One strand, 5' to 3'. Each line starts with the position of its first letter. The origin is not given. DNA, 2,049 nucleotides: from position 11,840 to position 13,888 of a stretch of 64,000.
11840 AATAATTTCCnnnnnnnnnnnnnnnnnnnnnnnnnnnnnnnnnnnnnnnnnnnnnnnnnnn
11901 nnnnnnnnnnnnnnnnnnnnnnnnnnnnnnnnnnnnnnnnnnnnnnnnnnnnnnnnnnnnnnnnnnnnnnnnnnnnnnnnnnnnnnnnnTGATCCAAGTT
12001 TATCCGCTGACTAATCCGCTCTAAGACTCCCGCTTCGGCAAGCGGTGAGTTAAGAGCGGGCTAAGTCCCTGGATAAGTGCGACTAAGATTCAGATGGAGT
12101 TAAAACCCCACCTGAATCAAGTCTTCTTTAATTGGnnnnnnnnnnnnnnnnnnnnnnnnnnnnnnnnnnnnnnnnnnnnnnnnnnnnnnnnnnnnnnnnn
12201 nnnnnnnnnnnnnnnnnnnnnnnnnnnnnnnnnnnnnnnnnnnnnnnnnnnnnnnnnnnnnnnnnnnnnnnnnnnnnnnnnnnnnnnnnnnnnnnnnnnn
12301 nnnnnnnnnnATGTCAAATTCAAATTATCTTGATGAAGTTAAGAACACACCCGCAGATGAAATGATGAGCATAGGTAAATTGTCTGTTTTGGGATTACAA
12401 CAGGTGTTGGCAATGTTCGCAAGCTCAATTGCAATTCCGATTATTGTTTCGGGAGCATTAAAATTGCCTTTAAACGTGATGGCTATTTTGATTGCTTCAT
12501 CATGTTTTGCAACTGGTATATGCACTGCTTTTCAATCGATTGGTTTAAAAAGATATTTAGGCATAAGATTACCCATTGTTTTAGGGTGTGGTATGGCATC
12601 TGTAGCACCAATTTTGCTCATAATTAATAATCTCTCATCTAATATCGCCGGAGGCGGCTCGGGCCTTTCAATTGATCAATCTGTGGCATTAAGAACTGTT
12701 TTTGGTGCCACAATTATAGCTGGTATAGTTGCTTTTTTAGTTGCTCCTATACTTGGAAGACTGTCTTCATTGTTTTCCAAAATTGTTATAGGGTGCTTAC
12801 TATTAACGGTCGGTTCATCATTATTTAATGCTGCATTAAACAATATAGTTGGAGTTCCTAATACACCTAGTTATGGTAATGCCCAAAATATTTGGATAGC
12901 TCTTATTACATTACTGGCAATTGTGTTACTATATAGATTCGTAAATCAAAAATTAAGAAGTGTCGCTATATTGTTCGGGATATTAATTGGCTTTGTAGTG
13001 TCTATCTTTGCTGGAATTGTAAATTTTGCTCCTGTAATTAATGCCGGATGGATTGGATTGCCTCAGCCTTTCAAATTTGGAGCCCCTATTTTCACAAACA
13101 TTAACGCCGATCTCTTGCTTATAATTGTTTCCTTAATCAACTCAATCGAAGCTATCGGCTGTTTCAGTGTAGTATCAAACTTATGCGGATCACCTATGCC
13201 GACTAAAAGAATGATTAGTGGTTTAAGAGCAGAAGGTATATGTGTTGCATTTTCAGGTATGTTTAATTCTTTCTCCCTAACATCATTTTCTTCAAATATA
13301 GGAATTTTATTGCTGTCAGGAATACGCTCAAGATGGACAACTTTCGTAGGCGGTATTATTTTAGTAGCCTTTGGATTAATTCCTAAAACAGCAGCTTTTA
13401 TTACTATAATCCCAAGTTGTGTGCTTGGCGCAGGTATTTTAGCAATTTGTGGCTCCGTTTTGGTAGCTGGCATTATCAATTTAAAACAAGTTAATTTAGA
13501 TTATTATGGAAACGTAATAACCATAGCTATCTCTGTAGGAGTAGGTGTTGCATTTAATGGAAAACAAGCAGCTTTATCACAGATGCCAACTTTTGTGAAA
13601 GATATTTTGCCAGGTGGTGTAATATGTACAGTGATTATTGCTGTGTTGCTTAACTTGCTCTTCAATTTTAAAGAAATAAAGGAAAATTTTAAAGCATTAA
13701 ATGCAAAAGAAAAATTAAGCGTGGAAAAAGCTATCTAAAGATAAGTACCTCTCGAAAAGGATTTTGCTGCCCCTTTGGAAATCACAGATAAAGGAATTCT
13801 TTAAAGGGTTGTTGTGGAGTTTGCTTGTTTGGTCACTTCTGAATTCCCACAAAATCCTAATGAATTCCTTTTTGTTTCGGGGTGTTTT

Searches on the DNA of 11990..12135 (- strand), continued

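Call 46: search_with_rna_model(model_id=R1, sources=[L112, L113, L114, L115, L116, L117, L118, L119, L120, L121, L122, L123, L124, L125, L126, L127, L128, L129, L130, L131, L132], max_evalue=0.0001)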
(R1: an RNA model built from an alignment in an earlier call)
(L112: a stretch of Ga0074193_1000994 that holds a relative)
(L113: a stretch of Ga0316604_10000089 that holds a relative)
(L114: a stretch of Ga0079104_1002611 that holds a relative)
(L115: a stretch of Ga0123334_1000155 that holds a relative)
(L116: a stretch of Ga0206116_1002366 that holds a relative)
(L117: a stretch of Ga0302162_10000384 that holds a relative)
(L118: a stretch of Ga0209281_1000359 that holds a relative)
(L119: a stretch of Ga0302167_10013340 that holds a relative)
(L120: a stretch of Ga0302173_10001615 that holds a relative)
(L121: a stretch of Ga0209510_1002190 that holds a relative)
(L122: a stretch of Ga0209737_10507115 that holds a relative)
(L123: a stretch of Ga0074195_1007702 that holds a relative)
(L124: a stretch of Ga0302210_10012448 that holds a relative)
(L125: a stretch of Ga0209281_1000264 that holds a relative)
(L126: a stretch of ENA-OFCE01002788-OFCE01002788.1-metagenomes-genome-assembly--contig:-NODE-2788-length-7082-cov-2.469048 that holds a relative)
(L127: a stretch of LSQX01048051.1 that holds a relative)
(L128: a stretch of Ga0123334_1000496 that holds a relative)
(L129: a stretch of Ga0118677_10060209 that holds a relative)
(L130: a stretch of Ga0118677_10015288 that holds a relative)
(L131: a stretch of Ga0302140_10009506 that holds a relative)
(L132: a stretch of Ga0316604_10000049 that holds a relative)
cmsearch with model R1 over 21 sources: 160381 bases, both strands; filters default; matches with E-value up to 0.0001: 29.
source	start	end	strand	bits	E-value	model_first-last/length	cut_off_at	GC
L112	10540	10674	-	130.7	1.7e-29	1-135/135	no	0.44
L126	3705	3840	-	128.9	4.7e-29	1-135/135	no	0.42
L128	652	789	-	116.3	5.3e-26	1-135/135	no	0.51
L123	5137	5269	+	110.5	1.3e-24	1-135/135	no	0.44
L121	10628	10766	-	106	1.7e-23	1-135/135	no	0.51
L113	4782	4915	-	102.6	1.2e-22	1-135/135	no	0.42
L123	1089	1222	+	94.5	1e-20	1-135/135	no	0.44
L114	4787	4918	+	89.7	1.5e-19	1-135/135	no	0.42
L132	4658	4790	+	86.1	1.2e-18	1-135/135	no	0.41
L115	6465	6585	+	83.9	3.9e-18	1-118/135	3'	0.54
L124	2314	2445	+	81.2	1.7e-17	1-135/135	no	0.42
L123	5561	5694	-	80.2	3.1e-17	1-135/135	no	0.51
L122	329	465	+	75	5.6e-16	1-135/135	no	0.55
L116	5134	5237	-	61.4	1.2e-12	1-135/135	no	0.39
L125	2418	2546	-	60.1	2.4e-12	1-135/135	no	0.44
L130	247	381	-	46.8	4e-09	1-135/135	no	0.46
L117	3528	3630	+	46.6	4.5e-09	1-135/135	no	0.46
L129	2814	2943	-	46.2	5.5e-09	1-135/135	no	0.43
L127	3290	3343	+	46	6.2e-09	1-54/135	3'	0.41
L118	639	741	-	44.7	1.3e-08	1-135/135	no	0.45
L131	334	485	-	44.3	1.6e-08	1-135/135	no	0.47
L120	7276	7369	-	43.2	3e-08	1-135/135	no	0.43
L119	895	1009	-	41.7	6.9e-08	1-135/135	no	0.44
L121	10919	11003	-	34.7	3.4e-06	1-135/135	no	0.36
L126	3784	3848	+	33.5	6.5e-06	1-135/135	no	0.34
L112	10516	10625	+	33.4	7.3e-06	1-135/135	no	0.48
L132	4626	4714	-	30.7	3.2e-05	1-135/135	no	0.35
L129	2887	2954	+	30.2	4.3e-05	1-135/135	no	0.35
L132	5502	5609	+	29.9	4.9e-05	1-135/135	no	0.34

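Call 52: search_with_rna_model(model_id=R1, sources=[window, L010, L011, L012, L015, L016, L020, L021, L022, L023, L026, L027, L031, L032, L034, L035, L037, L038, L039, L041, L042, L043, L044, L045, L046, L047, L050, L051, L053, L056, L058, L059, L060, L061, L063, L064, L065, L067, L068, L069, L070, L074, L076, L077, L079, L080, L081, L082, L083, L085, L086, L089, L090, L091, L092, L094, L096, L097, L099, L100, L101, L102, L106, L107, L108, L110, L112, L113, L114, L116, L121, L122, L123, L124, L125, L126, L128, L132], max_evalue=1e-11, make_alignment=true)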
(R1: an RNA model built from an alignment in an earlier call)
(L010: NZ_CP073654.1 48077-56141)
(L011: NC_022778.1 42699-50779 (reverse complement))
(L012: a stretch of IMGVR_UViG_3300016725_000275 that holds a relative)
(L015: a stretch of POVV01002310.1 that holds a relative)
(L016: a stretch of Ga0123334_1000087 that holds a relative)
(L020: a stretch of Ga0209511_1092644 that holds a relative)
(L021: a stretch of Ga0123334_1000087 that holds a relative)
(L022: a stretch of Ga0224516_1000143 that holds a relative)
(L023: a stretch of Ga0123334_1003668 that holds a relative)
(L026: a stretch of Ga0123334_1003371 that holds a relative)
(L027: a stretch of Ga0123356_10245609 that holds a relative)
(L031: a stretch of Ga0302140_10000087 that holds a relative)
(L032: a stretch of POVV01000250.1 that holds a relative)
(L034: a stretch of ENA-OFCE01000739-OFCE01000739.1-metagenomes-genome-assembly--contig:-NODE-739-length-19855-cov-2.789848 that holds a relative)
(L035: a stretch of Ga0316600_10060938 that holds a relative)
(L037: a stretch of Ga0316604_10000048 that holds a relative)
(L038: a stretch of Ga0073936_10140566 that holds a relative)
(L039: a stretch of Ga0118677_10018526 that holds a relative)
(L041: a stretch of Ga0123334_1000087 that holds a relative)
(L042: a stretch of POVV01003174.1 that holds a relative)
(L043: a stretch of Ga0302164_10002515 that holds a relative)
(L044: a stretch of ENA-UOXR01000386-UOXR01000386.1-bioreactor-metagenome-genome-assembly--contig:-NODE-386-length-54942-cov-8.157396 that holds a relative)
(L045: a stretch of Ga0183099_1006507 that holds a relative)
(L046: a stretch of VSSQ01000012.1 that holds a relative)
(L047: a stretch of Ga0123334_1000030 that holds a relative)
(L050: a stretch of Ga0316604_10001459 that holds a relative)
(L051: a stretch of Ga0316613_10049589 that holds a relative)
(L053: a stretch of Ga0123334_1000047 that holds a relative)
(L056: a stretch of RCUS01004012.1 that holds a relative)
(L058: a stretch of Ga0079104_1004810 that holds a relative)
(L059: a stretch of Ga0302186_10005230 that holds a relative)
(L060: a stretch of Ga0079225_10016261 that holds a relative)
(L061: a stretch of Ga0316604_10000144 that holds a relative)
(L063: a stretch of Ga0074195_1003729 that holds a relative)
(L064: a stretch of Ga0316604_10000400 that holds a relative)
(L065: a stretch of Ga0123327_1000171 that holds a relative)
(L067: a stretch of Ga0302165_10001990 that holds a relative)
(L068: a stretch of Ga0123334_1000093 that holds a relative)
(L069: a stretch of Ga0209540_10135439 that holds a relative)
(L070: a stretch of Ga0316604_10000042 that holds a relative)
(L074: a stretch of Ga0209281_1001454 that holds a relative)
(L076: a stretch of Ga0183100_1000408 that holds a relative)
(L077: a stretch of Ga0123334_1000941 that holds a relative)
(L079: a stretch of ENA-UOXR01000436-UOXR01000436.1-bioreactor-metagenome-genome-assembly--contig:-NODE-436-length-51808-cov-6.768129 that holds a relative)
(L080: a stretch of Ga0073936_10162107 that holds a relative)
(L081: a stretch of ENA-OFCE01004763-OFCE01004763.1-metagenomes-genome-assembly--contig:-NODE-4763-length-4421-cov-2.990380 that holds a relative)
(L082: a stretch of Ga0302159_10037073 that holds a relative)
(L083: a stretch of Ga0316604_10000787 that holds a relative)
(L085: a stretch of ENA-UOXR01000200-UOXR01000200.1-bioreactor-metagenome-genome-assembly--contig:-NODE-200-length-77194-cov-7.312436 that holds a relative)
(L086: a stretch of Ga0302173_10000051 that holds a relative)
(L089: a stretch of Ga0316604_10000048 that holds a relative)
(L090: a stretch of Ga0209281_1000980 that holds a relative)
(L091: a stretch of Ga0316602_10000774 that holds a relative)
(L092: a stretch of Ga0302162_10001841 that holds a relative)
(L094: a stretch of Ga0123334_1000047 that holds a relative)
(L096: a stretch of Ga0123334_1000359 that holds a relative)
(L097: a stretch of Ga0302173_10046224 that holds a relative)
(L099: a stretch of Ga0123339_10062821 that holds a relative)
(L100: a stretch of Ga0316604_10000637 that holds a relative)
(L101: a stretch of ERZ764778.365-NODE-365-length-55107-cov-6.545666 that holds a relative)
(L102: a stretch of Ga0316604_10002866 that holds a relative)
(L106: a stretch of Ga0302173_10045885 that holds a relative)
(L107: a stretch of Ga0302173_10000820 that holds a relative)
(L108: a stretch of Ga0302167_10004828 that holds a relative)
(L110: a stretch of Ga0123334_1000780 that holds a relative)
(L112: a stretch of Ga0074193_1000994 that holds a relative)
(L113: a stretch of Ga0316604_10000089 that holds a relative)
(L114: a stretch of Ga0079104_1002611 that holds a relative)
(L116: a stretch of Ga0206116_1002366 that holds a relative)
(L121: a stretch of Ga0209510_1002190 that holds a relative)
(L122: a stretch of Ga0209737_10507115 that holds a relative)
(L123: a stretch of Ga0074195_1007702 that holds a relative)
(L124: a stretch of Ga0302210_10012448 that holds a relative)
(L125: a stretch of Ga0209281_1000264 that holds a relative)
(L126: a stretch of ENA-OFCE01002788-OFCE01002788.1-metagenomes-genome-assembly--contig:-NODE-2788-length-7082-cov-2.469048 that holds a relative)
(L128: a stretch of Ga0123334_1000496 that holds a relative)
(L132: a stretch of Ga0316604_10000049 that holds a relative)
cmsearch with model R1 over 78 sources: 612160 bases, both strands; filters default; matches with E-value up to 1e-11: 82.
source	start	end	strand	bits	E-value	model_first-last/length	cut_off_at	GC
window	11995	12130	-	162.6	1.2e-36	1-135/135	no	0.48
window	61179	61313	+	155.5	6.1e-35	1-135/135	no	0.49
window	53374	53509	+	153.5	1.9e-34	1-135/135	no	0.47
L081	1182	1316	-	136.2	3e-30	1-135/135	no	0.4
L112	10540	10674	-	130.7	6.6e-29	1-135/135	no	0.44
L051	260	394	+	129.2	1.5e-28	1-135/135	no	0.42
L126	3705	3840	-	128.9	1.8e-28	1-135/135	no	0.42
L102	5878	6011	-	123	4.8e-27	1-135/135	no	0.42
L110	2568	2705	-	120.2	2.3e-26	1-135/135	no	0.51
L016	3742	3879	+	117.1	1.3e-25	1-135/135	no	0.49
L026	4063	4200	+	116.3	2e-25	1-135/135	no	0.51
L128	652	789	-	116.3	2e-25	1-135/135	no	0.51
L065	1373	1510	-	116.3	2.1e-25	1-135/135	no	0.51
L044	378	515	+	115.5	3.2e-25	1-135/135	no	0.49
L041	2132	2269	+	115.4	3.4e-25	1-135/135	no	0.49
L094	5009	5146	+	115.2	3.7e-25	1-135/135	no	0.51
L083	6718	6851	+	114.7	5e-25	1-135/135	no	0.46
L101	9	146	+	114.6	5.3e-25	1-135/135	no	0.51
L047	699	837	-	114.1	6.8e-25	1-135/135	no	0.51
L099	68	203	-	113.1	1.2e-24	1-135/135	no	0.39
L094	6340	6477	+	112.6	1.6e-24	1-135/135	no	0.49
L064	3061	3194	+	111.7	2.6e-24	1-135/135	no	0.43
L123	5137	5269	+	110.5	5.1e-24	1-135/135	no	0.44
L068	6208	6345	+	110.5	5.3e-24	1-135/135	no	0.48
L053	3448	3585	+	110.4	5.6e-24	1-135/135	no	0.46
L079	410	546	+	110.3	5.8e-24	1-135/135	no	0.5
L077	877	1014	+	109.2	1.1e-23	1-135/135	no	0.5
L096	1142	1279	-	108.8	1.3e-23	1-135/135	no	0.49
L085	3366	3502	-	108.7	1.4e-23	1-135/135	no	0.5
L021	7615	7752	+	107.5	2.7e-23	1-135/135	no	0.53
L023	3726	3863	-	106.4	5.1e-23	1-135/135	no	0.51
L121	10628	10766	-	106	6.3e-23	1-135/135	no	0.51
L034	2440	2575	-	105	1.1e-22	1-135/135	no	0.39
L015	3572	3723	+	103.5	2.7e-22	1-135/135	no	0.49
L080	279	411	+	103.2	3e-22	1-135/135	no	0.37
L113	4782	4915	-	102.6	4.4e-22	1-135/135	no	0.42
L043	1404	1535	+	101.5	7.8e-22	1-135/135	no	0.44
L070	5416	5548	-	100.9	1.1e-21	1-135/135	no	0.47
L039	5258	5391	+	100.3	1.5e-21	1-135/135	no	0.37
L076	5244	5375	-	99.8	2.1e-21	1-135/135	no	0.45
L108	1039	1170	+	99.7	2.2e-21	1-135/135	no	0.43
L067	686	817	+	98.8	3.6e-21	1-135/135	no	0.43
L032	13637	13768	+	98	5.5e-21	1-135/135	no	0.44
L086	5590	5722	+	95.1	2.9e-20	1-135/135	no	0.45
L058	219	350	-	94.9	3.1e-20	1-135/135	no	0.45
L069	158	294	+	94.6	3.7e-20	1-135/135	no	0.45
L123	1089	1222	+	94.5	3.9e-20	1-135/135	no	0.44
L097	1542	1674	+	94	5.2e-20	1-135/135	no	0.41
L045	4065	4196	-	92.6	1.1e-19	1-135/135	no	0.47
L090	7585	7716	-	90.8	3.2e-19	1-135/135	no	0.42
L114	4787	4918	+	89.7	5.9e-19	1-135/135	no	0.42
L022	12743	12876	+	87.8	1.7e-18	1-135/135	no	0.4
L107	916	1047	+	87.8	1.7e-18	1-135/135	no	0.42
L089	1952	2102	+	86.5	3.5e-18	1-135/135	no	0.44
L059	448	579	+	86.1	4.4e-18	1-135/135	no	0.41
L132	4658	4790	+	86.1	4.4e-18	1-135/135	no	0.41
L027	212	346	+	86.1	4.4e-18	1-135/135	no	0.52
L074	7612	7743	-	85.6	5.6e-18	1-135/135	no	0.43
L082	297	429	+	85.4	6.5e-18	1-135/135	no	0.4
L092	1216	1347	+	85.2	7.4e-18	1-135/135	no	0.38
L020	1127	1212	+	84.6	9.9e-18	1-135/135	no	0.42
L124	2314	2445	+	81.2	6.6e-17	1-135/135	no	0.42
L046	5265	5392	-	80.7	8.7e-17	1-135/135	no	0.43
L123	5561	5694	-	80.2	1.2e-16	1-135/135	no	0.51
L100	2831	2954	-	78.7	2.7e-16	1-135/135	no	0.42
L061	10684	10803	+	76.6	9e-16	1-135/135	no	0.41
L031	3897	4028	-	76.3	1e-15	1-135/135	no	0.47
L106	397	528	+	75.9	1.3e-15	1-135/135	no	0.44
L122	329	465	+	75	2.1e-15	1-135/135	no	0.55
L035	1936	2082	+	73.5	5.1e-15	1-135/135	no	0.44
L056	3667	3790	-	73.4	5.2e-15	1-135/135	no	0.4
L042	287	436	+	70.1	3.4e-14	1-135/135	no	0.45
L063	9863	9978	-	68.1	1e-13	1-135/135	no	0.43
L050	7590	7718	+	65.3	4.9e-13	1-135/135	no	0.46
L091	5744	5843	-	64.8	6.3e-13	1-135/135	no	0.41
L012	7243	7374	+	64.3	8.6e-13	1-135/135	no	0.39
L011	3944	4082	+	62.8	2e-12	1-135/135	no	0.34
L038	486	615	+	62.6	2.2e-12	1-135/135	no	0.45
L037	1053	1202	+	62.5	2.4e-12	1-135/135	no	0.49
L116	5134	5237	-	61.4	4.4e-12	1-135/135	no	0.39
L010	4003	4123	+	60.8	6e-12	1-135/135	no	0.41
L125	2418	2546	-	60.1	9.1e-12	1-135/135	no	0.44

Alignment A5: 82 matches aligned to the model, 227 columns, each read 5' to 3' on its own strand. Consensus structure (alignment columns), stored with it:
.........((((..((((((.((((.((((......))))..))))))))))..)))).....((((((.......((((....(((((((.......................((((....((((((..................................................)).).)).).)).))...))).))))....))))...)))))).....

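Call 62: search_with_rna_model(model_id=R1, sources=[L133, L134, L135], max_evalue=1, show_alignments=4)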
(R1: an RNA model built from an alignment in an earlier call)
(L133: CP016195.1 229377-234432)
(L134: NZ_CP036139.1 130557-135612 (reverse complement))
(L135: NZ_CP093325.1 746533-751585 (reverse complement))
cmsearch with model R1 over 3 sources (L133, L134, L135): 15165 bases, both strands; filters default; matches with E-value up to 1: 4.
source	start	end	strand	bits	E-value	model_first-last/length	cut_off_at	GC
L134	2500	2655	+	51.1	3.4e-11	1-135/135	no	0.44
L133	2500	2655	+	45.1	9.8e-10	1-135/135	no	0.43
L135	2500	2651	+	40.6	1.2e-08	1-135/135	no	0.45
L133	1759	1878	+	14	0.034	1-135/135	no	0.38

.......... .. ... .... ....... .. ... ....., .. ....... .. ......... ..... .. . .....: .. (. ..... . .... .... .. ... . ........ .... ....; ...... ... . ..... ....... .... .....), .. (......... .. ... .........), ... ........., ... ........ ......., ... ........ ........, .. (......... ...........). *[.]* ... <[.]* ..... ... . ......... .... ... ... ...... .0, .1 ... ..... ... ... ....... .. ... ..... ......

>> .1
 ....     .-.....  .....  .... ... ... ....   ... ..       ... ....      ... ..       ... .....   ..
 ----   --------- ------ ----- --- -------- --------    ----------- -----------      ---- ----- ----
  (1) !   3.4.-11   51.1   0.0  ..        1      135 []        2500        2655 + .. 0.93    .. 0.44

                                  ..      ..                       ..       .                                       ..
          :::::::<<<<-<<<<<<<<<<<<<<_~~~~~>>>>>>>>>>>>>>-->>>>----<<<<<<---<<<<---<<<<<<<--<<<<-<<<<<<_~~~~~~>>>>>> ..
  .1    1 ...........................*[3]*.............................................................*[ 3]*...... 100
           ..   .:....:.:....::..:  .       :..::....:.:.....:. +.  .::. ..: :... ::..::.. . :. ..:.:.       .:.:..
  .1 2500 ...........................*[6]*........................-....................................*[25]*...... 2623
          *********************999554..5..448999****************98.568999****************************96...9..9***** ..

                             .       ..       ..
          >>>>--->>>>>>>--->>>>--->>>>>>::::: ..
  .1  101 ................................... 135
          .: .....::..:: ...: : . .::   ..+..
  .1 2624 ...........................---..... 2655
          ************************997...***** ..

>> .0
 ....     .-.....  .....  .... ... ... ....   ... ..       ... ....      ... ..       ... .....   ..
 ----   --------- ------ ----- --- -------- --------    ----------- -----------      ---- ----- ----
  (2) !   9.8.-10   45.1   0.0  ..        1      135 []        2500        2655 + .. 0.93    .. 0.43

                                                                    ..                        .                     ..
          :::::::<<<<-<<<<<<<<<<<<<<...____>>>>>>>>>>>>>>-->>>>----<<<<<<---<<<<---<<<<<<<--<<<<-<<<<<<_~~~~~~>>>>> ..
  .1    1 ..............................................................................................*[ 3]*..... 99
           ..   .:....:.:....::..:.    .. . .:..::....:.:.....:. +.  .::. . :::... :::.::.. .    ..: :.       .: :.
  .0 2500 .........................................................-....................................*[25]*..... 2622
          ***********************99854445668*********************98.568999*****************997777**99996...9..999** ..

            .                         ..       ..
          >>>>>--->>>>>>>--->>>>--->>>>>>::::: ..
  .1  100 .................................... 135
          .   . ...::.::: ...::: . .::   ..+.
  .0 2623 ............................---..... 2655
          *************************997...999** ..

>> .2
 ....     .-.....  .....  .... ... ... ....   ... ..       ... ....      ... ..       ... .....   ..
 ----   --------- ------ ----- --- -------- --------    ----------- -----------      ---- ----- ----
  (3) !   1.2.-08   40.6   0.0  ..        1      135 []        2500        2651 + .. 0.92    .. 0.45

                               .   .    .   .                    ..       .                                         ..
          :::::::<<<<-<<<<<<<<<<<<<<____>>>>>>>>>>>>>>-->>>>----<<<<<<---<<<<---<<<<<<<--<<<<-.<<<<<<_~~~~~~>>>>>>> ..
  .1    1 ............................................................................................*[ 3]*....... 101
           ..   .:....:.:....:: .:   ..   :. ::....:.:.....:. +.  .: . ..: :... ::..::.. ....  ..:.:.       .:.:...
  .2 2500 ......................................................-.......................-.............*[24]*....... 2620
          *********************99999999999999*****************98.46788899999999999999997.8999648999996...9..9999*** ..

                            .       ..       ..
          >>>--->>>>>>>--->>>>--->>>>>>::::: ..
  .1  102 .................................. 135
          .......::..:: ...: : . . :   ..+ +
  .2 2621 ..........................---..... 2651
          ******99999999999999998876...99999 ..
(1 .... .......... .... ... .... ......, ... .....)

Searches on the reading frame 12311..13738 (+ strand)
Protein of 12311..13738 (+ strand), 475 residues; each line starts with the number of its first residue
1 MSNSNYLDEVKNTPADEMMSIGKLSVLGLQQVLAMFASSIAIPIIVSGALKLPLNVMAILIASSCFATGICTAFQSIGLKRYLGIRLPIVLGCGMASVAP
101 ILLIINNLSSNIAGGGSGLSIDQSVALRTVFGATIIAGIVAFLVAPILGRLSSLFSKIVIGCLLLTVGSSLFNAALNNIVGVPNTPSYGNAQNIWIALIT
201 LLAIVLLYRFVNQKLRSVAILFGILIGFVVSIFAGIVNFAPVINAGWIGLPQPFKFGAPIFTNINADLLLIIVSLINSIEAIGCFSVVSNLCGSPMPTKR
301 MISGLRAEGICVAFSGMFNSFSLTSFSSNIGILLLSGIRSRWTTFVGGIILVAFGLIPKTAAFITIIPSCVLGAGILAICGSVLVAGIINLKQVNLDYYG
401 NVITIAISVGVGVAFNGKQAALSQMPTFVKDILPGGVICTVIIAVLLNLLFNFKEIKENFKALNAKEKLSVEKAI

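Call 12: search_protein_families(library=pfam, proteins=[window:12311-13738:+])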
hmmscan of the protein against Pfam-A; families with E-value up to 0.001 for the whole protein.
window:12311-13738:+ (475 aa): 1 family
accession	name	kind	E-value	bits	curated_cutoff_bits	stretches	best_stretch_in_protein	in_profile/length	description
PF00860.26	Xan_ur_permease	-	1.3e-75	255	27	1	23-413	2-381/389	Permease family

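Call 78: find_homologous_proteins(query=window:12311-13738:+, max_evalue=1e-100)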
Query window:12311-13738:+ (475 aa): 1 proteins with E <= 1e-100 among 8000 candidates.
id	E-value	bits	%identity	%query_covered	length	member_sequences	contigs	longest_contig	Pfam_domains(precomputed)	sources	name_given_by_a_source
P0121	8.0e-289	976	100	100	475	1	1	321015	PF00860.27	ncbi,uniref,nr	ncbi:solute carrier family 23 protein [Desulfosporosinus sp. PR]|uniref:uracil-xanthine permease fam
